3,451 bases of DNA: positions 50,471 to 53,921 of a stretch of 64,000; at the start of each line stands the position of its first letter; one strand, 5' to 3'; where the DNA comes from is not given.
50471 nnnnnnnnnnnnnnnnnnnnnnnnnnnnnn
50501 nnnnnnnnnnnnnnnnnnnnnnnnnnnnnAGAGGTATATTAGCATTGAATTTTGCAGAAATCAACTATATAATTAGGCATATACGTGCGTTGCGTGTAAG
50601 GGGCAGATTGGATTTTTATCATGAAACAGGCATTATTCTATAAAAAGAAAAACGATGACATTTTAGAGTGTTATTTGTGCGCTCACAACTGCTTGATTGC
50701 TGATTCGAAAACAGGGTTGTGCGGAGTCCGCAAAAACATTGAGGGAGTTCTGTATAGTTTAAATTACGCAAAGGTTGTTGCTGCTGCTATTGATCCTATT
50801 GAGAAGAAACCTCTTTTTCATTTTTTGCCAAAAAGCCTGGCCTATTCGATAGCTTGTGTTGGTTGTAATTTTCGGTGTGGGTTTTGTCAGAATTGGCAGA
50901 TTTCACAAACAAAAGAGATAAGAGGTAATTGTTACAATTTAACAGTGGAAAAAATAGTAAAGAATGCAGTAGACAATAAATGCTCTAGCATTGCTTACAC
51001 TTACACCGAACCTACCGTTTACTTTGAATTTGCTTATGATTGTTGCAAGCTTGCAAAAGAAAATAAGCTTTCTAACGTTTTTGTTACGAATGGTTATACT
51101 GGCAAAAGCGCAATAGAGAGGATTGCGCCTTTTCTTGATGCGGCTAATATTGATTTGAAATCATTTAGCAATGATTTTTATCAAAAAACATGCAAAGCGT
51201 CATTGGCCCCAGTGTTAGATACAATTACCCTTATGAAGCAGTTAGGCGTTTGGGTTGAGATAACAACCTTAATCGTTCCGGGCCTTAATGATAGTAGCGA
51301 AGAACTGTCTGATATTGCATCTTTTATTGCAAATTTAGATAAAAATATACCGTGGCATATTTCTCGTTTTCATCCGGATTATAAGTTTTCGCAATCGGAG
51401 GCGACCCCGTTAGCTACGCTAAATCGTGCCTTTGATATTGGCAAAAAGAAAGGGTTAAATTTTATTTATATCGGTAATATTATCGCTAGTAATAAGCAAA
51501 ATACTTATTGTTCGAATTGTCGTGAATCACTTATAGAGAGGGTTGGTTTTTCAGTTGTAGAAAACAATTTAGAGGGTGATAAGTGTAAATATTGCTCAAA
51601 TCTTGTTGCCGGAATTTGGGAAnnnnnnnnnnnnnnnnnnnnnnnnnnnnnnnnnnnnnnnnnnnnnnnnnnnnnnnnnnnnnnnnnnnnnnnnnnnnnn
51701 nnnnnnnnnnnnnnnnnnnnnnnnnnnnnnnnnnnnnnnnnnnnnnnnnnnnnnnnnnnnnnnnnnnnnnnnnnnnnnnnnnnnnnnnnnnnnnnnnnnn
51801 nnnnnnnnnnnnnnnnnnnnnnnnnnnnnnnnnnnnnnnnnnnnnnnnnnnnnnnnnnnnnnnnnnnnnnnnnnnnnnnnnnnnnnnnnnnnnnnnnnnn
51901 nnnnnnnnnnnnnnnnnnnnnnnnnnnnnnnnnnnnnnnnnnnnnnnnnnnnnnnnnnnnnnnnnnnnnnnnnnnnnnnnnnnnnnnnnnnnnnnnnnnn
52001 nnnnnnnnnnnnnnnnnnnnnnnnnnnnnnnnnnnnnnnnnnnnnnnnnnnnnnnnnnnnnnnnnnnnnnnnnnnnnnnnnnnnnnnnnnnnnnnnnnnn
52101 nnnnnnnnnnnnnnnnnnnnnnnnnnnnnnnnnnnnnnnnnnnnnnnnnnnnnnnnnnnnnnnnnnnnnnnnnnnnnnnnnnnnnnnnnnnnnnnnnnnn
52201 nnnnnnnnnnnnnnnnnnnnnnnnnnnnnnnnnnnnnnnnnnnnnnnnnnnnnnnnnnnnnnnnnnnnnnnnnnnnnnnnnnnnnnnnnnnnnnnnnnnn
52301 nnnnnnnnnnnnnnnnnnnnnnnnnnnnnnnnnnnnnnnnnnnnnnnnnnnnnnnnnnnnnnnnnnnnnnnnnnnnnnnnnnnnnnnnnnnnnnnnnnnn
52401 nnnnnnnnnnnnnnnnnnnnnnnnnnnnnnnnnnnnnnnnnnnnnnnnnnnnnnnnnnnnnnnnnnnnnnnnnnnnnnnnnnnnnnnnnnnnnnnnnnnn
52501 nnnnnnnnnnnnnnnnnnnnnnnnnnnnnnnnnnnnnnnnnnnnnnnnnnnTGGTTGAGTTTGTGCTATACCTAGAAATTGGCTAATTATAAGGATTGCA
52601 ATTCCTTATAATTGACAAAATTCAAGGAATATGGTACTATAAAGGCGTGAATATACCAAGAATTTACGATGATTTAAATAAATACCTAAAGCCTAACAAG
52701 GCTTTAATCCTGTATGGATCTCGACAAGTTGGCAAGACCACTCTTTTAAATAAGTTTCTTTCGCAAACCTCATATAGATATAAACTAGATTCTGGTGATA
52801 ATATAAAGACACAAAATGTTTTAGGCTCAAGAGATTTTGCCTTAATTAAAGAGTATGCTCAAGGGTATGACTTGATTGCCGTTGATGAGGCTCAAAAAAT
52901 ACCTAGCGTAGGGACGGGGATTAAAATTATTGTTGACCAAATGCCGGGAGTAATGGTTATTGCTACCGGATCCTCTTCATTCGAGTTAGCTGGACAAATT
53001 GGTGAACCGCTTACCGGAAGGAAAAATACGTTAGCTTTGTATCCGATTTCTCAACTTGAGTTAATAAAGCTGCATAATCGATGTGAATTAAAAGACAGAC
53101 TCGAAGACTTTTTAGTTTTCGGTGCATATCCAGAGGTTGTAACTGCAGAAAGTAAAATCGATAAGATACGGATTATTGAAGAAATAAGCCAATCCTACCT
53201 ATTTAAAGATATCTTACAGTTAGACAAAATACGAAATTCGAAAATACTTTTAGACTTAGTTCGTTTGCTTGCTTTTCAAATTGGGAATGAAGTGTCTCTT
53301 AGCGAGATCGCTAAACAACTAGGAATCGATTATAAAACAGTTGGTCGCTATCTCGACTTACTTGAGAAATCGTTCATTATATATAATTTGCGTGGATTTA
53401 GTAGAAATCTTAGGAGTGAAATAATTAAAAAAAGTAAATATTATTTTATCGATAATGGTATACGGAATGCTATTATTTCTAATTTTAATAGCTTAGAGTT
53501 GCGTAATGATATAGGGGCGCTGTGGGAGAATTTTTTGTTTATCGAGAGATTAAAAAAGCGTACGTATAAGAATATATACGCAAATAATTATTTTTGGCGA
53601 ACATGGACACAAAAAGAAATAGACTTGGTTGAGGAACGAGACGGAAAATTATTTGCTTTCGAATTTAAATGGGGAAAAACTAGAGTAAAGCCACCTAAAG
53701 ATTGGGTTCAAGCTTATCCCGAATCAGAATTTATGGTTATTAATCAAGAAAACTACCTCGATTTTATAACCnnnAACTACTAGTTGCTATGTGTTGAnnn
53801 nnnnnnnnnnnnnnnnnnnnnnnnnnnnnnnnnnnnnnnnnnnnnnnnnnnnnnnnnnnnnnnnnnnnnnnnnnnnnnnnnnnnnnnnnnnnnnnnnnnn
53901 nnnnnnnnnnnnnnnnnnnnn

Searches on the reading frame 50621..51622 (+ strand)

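Call 51: search_protein_families(library=pfam, proteins=[window:50621-51622:+], max_evalue=0.00001)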
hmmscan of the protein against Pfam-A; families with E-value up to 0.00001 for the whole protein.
window:50621-51622:+ (334 aa): 1 family
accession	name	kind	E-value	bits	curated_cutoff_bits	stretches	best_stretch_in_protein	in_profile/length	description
PF04055.27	Radical_SAM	-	3.7e-24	86.2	29.5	1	79-229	4-162/166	Radical SAM superfamily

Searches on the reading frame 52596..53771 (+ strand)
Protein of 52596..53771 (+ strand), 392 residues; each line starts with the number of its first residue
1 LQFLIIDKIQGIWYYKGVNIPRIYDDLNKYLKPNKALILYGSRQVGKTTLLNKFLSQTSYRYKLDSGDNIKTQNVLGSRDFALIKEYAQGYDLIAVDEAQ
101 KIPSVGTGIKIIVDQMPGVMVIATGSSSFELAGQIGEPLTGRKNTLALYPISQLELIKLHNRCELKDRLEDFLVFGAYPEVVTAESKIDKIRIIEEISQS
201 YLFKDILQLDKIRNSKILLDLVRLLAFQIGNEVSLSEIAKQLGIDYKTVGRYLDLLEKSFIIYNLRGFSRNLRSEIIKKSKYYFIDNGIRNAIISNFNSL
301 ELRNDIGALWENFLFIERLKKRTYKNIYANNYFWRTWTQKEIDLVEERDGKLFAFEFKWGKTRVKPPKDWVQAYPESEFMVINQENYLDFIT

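Call 51: search_protein_families(library=pfam, proteins=[window:52596-53771:+], max_evalue=0.00001)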
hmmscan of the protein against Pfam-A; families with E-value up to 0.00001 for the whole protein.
window:52596-53771:+ (392 aa): 2 families
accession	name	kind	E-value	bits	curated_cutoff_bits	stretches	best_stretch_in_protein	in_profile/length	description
PF13635.12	DUF4143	-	4.2e-42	144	28.1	1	204-360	2-160/160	Domain of unknown function (DUF4143)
PF13173.12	AAA_14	-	1.5e-23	83.7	27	1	34-156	2-128/129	AAA domain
